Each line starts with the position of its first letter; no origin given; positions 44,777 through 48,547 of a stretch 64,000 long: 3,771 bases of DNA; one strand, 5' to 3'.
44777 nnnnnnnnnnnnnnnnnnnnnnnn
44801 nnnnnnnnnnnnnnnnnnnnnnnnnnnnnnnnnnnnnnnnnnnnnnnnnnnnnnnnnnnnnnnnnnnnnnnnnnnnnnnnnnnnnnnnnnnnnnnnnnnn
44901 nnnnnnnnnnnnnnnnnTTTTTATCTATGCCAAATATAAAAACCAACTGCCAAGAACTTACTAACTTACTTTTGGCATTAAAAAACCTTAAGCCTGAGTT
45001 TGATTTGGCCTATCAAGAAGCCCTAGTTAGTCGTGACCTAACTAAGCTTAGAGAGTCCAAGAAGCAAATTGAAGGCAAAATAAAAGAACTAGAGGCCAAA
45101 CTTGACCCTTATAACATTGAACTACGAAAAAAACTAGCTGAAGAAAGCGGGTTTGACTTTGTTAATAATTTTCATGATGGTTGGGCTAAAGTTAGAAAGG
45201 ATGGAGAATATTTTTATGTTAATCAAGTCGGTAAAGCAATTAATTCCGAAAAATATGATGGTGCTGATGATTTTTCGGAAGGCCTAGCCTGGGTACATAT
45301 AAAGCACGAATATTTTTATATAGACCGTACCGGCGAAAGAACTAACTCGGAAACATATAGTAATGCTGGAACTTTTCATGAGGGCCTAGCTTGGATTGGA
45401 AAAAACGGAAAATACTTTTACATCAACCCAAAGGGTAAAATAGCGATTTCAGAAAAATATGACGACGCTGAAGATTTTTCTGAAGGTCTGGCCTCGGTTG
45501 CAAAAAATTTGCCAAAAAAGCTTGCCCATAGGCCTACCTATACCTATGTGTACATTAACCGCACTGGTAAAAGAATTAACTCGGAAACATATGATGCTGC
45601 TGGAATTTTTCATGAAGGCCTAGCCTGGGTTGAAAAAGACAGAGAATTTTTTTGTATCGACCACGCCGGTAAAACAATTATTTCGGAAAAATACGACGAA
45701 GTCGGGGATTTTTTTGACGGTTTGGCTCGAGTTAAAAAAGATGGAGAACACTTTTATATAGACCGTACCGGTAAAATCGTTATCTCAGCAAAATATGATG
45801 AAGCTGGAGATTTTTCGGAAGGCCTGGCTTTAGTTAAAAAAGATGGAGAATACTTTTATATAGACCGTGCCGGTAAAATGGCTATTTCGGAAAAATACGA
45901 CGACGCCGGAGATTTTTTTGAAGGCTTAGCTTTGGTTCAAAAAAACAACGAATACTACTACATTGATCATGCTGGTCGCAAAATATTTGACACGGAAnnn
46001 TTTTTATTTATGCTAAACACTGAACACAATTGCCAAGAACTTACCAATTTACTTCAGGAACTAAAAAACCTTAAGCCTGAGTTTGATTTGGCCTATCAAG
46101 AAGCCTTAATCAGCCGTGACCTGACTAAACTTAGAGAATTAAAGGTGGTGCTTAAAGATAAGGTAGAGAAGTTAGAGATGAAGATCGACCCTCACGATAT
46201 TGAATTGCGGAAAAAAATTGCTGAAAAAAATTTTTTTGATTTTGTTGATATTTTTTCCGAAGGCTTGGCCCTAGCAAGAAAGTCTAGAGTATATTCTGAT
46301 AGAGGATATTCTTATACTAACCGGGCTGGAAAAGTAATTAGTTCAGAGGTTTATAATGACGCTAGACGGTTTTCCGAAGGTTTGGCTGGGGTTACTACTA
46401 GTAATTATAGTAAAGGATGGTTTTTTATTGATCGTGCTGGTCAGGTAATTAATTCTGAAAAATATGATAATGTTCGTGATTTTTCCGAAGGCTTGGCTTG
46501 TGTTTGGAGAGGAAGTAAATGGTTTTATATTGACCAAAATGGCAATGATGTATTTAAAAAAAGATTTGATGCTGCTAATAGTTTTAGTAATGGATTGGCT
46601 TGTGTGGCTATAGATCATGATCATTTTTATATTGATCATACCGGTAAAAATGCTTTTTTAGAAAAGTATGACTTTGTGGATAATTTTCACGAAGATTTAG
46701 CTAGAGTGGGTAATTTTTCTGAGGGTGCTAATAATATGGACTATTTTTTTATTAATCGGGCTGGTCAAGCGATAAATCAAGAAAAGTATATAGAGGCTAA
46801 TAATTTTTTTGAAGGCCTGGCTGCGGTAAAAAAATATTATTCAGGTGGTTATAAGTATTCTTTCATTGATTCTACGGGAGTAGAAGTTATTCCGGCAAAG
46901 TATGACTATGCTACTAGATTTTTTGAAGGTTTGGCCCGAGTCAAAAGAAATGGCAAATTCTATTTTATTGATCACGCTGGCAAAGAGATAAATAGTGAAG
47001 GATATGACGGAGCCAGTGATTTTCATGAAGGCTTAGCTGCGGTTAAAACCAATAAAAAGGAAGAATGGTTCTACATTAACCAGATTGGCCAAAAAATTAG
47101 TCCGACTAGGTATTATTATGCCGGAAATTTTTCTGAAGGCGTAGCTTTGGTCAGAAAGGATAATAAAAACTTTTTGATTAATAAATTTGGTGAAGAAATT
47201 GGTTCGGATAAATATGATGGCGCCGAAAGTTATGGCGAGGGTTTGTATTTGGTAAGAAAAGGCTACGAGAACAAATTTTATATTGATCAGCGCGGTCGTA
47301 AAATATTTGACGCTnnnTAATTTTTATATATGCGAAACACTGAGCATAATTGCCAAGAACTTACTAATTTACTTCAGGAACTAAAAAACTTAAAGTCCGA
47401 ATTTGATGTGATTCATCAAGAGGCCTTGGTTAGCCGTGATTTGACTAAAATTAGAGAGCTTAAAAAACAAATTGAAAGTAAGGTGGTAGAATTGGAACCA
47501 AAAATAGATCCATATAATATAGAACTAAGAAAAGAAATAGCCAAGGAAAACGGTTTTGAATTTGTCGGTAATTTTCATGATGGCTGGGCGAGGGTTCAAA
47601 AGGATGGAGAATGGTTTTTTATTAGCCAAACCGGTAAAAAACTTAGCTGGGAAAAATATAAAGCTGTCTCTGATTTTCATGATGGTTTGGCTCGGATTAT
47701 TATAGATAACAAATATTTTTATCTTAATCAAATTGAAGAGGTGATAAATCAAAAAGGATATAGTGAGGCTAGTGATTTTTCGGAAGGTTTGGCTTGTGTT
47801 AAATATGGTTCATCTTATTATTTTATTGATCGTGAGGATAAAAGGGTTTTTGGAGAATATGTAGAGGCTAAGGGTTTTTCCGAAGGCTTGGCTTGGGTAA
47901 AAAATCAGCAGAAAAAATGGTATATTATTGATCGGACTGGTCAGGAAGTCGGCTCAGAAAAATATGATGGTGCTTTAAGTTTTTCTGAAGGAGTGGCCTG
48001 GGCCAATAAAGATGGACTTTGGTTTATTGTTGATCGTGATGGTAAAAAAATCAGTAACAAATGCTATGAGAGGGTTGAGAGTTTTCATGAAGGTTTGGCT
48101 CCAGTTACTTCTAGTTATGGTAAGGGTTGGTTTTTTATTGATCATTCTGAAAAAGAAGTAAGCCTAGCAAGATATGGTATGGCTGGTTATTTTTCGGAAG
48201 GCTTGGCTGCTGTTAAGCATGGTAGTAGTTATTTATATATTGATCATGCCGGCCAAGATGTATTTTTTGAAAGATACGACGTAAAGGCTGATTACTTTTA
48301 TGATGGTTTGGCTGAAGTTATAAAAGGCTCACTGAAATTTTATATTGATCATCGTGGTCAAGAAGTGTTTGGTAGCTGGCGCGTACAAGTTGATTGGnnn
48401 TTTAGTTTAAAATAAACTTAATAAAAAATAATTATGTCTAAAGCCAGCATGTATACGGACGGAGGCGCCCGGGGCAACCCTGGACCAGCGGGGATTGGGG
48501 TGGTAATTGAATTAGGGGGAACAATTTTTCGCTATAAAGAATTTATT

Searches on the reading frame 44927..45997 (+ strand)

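Call 49: search_protein_families(library=pfam, proteins=[window:44927-45997:+], max_evalue=0.1)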
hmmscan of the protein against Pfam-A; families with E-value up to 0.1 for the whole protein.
window:44927-45997:+ (357 aa): 8 families
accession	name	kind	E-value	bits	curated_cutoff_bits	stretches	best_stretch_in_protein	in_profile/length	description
PF14903.11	WG_beta_rep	-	1.9e-58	194.5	25.6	8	277-309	3-35/35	WG containing repeat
PF09710.15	Trep_dent_lipo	-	0.00048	19.6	25.3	1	29-111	56-139/397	Treponema clustered lipoprotein (Trep_dent_lipo)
PF07411.17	DUF1508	-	0.00079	19.7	22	0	172-197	18-43/48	Domain of unknown function (DUF1508)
PF00167.24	FGF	-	0.0043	17.5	24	0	159-218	51-110/124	Fibroblast growth factor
PF18265.6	Nas2_N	-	0.0058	17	23.2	1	39-76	2-39/79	Nas2 N_terminal domain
PF20862.2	DUF6843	-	0.0063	16.9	27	0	124-140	56-72/110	Family of unknown function (DUF6843)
PF09379.16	FERM_N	-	0.0087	16.4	22.7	0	265-284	39-58/64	FERM N-terminal domain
PF01442.23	Apolipoprotein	-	0.068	13.3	90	0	41-72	57-88/190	Apolipoprotein A1/A4/E domain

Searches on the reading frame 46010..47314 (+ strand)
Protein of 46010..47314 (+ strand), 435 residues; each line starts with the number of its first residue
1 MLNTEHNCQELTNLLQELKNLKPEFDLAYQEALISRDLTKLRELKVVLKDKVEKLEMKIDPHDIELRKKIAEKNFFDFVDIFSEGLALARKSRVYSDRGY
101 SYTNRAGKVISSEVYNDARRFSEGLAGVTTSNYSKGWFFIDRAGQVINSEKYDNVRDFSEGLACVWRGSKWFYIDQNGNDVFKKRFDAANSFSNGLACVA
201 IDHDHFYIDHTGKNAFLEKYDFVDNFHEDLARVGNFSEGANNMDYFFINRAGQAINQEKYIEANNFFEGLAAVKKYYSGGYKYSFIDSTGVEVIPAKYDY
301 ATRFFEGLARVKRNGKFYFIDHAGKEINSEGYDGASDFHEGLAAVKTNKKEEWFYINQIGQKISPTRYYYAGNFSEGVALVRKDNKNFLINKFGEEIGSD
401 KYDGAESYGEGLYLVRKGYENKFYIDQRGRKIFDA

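Call 49: search_protein_families(library=pfam, proteins=[window:46010-47314:+], max_evalue=0.1)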
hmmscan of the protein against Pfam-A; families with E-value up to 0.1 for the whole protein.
window:46010-47314:+ (435 aa): 2 families
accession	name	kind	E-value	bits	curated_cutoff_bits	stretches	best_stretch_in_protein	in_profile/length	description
PF14903.11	WG_beta_rep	-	2.3e-57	191.1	25.6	7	283-316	1-34/35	WG containing repeat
PF11373.13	DUF3175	-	0.0015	19.1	27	0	239-259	49-69/86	Protein of unknown function (DUF3175)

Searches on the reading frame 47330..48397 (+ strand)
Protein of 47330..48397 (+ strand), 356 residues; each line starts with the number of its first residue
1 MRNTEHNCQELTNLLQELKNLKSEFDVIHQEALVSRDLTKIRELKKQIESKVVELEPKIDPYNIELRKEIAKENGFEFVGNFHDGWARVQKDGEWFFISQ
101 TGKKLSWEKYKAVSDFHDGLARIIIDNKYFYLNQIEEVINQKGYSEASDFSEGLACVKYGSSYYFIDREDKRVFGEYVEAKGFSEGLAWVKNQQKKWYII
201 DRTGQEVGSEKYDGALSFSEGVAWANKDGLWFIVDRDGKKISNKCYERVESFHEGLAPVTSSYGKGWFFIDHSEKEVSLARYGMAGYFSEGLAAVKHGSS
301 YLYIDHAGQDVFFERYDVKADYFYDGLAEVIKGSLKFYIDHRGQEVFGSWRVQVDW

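Call 49: search_protein_families(library=pfam, proteins=[window:47330-48397:+], max_evalue=0.1)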
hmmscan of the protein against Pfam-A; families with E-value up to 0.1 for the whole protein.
window:47330-48397:+ (356 aa): 1 family
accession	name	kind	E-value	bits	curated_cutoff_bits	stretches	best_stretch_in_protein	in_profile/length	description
PF14903.11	WG_beta_rep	-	9.5e-39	131.5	25.6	7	197-231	1-35/35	WG containing repeat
